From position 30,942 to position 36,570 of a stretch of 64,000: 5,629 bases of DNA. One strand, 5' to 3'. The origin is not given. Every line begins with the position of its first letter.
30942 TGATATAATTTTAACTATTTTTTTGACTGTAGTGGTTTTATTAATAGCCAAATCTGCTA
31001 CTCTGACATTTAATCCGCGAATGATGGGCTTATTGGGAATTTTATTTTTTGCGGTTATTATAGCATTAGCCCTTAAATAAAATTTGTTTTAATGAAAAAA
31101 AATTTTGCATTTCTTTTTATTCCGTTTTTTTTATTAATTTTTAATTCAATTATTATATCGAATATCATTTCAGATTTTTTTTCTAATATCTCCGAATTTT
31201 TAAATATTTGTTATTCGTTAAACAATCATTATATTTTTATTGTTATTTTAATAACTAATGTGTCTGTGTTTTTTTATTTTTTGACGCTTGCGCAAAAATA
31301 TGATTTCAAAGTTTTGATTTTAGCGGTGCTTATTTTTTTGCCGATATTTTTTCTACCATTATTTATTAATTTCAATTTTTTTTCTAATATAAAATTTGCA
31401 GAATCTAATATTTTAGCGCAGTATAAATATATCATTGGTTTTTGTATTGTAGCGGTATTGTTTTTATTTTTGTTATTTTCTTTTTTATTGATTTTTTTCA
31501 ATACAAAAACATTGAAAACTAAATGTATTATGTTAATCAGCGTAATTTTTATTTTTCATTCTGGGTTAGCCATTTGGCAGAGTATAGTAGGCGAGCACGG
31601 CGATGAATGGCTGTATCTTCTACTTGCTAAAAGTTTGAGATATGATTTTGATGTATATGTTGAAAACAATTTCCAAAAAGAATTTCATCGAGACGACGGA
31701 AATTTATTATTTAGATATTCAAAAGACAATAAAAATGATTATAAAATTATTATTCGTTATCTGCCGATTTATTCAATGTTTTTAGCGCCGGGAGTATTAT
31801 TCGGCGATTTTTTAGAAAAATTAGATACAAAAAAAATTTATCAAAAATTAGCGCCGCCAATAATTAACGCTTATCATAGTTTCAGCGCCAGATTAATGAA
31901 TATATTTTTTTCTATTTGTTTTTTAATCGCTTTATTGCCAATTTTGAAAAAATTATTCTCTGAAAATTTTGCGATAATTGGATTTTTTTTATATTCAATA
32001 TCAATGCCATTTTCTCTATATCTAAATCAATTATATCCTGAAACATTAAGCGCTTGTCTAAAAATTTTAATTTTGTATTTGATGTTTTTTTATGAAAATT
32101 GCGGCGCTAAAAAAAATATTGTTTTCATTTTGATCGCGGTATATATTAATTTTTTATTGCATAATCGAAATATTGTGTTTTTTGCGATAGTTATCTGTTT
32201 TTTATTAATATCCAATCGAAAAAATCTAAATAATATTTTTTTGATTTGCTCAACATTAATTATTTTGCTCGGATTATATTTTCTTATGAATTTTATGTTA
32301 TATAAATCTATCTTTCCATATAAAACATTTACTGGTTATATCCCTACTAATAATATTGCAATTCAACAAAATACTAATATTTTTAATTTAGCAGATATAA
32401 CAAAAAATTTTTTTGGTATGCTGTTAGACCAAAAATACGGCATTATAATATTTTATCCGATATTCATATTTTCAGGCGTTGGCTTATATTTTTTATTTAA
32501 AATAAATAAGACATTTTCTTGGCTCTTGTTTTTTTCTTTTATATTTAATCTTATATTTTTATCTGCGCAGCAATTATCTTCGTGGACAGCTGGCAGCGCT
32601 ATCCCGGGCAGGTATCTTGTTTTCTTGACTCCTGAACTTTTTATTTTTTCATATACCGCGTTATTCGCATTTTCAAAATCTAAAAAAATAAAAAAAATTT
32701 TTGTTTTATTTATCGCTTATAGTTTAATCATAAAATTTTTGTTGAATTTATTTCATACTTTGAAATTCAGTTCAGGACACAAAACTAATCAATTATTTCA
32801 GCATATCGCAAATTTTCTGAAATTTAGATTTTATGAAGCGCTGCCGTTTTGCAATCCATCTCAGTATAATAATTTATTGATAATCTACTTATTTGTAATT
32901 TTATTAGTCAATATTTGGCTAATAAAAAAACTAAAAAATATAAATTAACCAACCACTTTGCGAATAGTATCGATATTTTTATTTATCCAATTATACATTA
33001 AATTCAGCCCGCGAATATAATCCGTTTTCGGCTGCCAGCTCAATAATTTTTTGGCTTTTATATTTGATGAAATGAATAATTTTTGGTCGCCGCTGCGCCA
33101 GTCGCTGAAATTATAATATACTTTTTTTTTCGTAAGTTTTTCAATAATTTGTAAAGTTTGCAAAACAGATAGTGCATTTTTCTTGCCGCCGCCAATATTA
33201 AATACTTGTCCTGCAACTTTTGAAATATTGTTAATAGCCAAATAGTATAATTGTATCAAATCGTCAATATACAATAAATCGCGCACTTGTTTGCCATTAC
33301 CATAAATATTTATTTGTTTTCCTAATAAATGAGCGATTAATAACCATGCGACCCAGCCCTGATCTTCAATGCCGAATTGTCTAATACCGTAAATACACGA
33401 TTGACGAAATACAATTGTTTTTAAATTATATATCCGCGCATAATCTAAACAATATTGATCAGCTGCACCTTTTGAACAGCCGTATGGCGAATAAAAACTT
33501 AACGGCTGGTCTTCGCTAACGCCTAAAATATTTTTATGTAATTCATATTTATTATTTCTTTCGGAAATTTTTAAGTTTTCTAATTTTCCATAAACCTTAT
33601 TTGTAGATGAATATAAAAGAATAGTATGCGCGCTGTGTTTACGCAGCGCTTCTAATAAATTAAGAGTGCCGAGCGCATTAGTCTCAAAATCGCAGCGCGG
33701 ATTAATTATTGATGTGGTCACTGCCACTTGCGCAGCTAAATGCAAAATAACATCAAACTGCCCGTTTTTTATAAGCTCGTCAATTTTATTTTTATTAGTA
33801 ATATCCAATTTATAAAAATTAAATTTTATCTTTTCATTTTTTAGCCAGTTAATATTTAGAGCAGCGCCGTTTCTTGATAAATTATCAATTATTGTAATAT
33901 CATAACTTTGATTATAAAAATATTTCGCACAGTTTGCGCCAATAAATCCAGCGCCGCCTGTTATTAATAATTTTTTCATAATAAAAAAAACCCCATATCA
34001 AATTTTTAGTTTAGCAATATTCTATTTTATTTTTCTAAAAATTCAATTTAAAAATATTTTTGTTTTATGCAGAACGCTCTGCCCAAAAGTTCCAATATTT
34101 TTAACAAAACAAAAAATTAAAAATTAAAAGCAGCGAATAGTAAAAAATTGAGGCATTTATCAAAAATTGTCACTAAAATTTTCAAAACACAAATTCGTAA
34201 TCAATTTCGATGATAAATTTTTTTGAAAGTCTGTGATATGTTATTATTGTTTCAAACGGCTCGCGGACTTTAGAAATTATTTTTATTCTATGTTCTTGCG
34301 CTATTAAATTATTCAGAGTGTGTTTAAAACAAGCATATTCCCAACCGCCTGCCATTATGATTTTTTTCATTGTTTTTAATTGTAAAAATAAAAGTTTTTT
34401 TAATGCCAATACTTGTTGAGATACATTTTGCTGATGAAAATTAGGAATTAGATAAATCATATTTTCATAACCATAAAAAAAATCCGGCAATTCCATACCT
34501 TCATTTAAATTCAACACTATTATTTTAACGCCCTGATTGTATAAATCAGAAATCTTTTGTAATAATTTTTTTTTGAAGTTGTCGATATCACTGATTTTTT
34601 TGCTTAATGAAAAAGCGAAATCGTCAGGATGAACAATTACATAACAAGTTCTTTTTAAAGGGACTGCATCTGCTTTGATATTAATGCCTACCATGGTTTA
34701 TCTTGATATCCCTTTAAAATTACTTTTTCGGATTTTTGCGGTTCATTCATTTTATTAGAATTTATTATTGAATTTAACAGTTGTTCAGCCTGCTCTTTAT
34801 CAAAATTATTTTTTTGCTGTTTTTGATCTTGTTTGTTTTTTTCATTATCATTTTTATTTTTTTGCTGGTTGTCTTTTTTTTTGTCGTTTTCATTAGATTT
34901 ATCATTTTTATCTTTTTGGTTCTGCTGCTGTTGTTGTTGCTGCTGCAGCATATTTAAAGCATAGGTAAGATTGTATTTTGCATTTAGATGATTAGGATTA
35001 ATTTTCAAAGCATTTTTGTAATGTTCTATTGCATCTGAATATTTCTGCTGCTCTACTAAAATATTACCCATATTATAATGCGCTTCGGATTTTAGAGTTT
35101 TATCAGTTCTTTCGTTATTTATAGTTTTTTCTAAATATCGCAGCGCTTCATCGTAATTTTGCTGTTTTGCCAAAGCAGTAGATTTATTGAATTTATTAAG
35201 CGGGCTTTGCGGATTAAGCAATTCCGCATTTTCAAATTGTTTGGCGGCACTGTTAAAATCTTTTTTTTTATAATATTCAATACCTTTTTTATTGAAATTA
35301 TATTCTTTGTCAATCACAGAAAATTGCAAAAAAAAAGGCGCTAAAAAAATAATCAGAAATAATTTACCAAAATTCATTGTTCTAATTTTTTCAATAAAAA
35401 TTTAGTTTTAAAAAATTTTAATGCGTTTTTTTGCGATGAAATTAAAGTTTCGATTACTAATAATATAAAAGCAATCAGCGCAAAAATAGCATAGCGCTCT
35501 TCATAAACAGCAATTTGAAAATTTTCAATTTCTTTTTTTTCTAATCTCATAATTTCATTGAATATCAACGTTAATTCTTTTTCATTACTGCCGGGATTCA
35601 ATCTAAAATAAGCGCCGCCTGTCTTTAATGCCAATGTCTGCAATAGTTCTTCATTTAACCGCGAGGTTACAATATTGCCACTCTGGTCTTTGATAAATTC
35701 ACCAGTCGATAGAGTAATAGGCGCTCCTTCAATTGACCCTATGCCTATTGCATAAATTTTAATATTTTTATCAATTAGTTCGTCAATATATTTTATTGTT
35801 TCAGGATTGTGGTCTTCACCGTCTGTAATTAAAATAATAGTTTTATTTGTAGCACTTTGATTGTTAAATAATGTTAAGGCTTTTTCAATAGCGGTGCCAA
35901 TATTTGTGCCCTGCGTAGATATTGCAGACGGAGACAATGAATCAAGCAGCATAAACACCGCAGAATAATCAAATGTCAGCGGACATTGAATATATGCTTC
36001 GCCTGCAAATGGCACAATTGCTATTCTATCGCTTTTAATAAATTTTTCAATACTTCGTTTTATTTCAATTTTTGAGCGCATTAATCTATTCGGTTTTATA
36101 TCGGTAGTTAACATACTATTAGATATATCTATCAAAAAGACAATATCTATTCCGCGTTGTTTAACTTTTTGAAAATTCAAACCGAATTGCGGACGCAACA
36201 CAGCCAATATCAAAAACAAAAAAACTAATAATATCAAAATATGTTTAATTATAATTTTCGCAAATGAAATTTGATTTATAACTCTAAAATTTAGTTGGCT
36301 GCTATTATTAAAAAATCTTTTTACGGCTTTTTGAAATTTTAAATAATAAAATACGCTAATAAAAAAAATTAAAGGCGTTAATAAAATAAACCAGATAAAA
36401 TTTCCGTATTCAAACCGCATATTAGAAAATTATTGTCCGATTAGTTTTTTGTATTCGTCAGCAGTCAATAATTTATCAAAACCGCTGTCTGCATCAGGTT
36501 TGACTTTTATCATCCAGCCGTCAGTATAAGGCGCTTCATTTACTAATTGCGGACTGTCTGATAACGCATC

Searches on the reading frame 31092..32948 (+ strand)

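Call 24: search_protein_families(library=ncbifam, proteins=[window:31092-32948:+], max_evalue=0.00001)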
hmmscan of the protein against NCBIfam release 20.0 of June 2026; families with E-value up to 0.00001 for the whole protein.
window:31092-32948:+ (618 aa): 1 family
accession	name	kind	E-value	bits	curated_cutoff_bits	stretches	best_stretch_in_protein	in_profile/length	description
NF047440.1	LA3751_2_3_fam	subfamily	4.9e-09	35.5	200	1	271-570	102-400/460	LA_3751/LA_3752 family putative glycosyltransferase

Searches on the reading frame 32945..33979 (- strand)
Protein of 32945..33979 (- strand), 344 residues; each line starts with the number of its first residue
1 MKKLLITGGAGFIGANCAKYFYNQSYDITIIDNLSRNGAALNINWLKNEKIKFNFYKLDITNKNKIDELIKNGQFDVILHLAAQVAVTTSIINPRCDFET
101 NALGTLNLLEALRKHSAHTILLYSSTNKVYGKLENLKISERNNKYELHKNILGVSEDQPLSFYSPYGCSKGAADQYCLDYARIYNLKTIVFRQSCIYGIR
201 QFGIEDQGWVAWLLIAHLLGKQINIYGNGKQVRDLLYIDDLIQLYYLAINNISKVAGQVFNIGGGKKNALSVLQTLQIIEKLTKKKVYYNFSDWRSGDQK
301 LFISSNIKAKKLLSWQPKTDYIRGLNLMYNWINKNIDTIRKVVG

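Call 24: search_protein_families(library=ncbifam, proteins=[window:32945-33979:-], max_evalue=0.00001)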
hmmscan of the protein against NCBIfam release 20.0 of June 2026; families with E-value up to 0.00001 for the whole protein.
window:32945-33979:- (344 aa): 26 families (the best 25 are shown)
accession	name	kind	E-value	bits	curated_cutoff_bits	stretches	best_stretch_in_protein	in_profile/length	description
TIGR01181.1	dTDP_gluc_dehyt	equivalog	1.3e-54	185.5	365.1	1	3-341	1-320/321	dTDP-glucose 4,6-dehydratase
TIGR01179.1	galE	equivalog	4.1e-49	167.2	262.3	1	3-334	1-327/332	UDP-glucose 4-epimerase GalE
NF007490.0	PRK10084.1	subfamily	5e-42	144.2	649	1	3-342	2-344/361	dTDP-glucose 4,6-dehydratase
NF007582.0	PRK10217.1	equivalog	4.7e-41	141.1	698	1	1-336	1-335/355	dTDP-glucose 4,6-dehydratase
TIGR04180.1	EDH_00030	hypoth_equivalog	1.2e-31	109.9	475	1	5-319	2-296/297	NAD-dependent 4,6-dehydratase LegB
NF007956.0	PRK10675.1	subfamily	1.6e-27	96.5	394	2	3-136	2-134/338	UDP-glucose 4-epimerase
TIGR02197.1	heptose_epim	equivalog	1.4e-23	83.6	274.6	1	4-292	1-272/316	ADP-glyceromanno-heptose 6-epimerase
TIGR02622.1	CDP_4_6_dhtase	equivalog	1.4e-22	80.3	278.45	1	2-334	5-332/352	CDP-glucose 4,6-dehydratase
NF011728.1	PRK15181.1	equivalog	3.4e-19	69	760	1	2-335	16-340/348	Vi polysaccharide biosynthesis UDP-N-acetylglucosaminuronic acid C-4 epimerase TviC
NF041015.1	UDPsulfquin_syn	equivalog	2.3e-17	63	575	1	3-255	2-284/384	UDP-sulfoquinovose synthase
NF008872.0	PRK11908.1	equivalog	2.5e-15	56.4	294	1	1-289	1-277/349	bifunctional UDP-4-keto-pentose/UDP-xylose synthase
NF043036.1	ErythonDh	equivalog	8.8e-14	51.4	325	1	3-182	2-165/321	D-erythronate dehydrogenase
TIGR01472.1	gmd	equivalog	5.5e-13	48.8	415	1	3-188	2-177/342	GDP-mannose 4,6-dehydratase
NF042423.1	oxyalk_red_Shew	equivalog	3.5e-10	39.5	580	1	2-254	9-226/331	2-alkyl-3-oxoalkanoate reductase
NF047922.1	GDPFucSynFcl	equivalog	1e-09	38.3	500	1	53-337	32-306/308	GDP-L-fucose synthase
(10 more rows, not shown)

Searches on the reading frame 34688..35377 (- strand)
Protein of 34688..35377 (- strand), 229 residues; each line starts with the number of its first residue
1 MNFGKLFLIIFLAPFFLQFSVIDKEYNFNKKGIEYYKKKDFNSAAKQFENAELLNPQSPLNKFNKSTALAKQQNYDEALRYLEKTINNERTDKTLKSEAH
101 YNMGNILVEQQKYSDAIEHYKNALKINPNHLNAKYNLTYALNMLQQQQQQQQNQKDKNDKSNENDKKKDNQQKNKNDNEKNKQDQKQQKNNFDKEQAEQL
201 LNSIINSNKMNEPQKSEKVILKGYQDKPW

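Call 25: search_protein_families(library=ncbifam, proteins=[window:34688-35377:-], max_evalue=0.00001)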
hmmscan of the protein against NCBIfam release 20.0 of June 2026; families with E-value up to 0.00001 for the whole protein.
window:34688-35377:- (229 aa): 7 families
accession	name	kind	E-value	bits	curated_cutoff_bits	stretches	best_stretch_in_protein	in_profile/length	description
NF047507.1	TPR_BatC_Lepto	exception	3e-27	95.5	175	1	27-204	26-194/214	TPR repeat-containing protein BatC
NF040959.1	MamA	equivalog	2.8e-12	46.5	200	1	31-143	77-185/204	magnetosome protein MamA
TIGR02917.1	PEP_TPR_lipo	equivalog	8.7e-09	33.8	312.2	1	37-151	205-315/899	XrtA/PEP-CTERM system TPR-repeat protein PrsT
NF047558.1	TPR_END_plus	domain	1.2e-07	31.6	32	0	63-91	3-31/56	TPR end-of-group domain-containing protein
NF047371.1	FlcA_CTERM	equivalog_domain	1.4e-06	27.1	300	1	29-125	442-535/646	periplasmic flagellar collar protein FlcA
TIGR02795.1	tol_pal_ybgF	equivalog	2.3e-06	28.2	90.1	1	62-153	5-94/119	tol-pal system protein YbgF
NF002725.1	PRK02603.1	equivalog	4.8e-06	26.7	143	1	70-160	46-134/173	photosystem I assembly protein Ycf3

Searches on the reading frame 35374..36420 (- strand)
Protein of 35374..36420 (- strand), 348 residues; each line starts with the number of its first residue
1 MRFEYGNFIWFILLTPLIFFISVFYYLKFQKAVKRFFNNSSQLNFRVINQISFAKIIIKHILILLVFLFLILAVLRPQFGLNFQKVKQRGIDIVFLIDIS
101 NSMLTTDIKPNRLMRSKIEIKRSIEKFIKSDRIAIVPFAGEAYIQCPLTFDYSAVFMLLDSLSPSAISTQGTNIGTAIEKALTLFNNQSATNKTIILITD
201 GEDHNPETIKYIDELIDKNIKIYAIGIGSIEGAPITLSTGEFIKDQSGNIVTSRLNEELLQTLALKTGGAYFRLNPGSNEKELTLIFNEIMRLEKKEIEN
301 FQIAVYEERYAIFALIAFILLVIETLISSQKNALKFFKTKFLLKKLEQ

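Call 25: search_protein_families(library=ncbifam, proteins=[window:35374-36420:-], max_evalue=0.00001)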
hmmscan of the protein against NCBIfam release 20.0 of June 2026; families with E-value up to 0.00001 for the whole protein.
window:35374-36420:- (348 aa): 4 families
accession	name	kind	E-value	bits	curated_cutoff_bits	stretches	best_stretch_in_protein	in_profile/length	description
NF047506.1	VWA_BatB_Lepto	exception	2.5e-42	145.2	350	1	9-324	5-324/324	VWA domain-containing protein BatB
NF047508.1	VWA_BatA_Lepto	exception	7.7e-38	130.3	380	1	11-231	8-232/315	VWA domain-containing protein BatA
NF010238.0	PRK13685.1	subfamily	1.4e-15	57.2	432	1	7-215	18-225/335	hypothetical protein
TIGR03436.1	acidobact_VWFA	subfamily_domain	1.8e-09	37.5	81.25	1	93-291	69-279/324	VWA domain-containing protein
